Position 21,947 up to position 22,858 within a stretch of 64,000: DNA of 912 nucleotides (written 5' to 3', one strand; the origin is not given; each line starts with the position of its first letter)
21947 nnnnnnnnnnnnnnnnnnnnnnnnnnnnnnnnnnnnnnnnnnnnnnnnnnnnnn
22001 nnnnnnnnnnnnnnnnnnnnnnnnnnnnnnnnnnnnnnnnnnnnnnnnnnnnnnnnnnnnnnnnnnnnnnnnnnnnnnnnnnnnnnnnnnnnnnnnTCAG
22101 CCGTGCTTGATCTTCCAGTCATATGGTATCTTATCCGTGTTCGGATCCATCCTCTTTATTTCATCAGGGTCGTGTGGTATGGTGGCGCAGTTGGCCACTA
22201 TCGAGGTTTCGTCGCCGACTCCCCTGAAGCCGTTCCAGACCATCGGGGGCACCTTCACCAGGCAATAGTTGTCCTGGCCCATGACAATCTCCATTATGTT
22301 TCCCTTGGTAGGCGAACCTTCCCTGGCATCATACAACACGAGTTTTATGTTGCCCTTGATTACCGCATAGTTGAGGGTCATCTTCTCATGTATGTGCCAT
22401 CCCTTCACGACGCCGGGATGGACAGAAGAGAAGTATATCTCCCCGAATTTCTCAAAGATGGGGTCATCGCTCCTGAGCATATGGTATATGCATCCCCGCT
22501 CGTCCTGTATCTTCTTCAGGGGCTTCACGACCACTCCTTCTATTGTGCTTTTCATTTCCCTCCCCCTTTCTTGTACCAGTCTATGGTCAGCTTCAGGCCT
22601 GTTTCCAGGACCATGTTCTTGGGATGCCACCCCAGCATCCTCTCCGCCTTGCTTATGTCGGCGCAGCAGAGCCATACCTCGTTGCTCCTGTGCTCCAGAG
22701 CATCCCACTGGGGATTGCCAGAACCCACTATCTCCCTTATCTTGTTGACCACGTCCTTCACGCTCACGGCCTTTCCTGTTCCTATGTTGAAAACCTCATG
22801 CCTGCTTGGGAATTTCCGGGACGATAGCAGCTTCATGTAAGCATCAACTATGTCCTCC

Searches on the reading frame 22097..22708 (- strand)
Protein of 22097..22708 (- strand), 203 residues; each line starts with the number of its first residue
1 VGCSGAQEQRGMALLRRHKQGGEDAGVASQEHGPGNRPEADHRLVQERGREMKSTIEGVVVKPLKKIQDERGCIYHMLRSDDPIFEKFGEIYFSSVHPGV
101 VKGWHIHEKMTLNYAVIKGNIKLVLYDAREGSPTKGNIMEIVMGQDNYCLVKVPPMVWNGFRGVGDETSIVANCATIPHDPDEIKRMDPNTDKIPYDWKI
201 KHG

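Call 5: search_protein_families(library=pfam, proteins=[window:22097-22708:-])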
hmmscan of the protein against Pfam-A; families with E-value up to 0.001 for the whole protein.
window:22097-22708:- (203 aa): 3 families
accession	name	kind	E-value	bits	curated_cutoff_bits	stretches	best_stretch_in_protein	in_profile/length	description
PF00908.23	dTDP_sugar_isom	-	2.3e-13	50.6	27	1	54-199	2-153/168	dTDP-4-dehydrorhamnose 3,5-epimerase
PF14667.12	Polysacc_synt_C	-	4.7e-07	30.3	28.7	1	68-171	2-95/111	Polysaccharide biosynthesis C-terminal domain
PF05523.17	FdtA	-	3e-05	24.3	23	1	60-181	4-116/131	WxcM-like, C-terminal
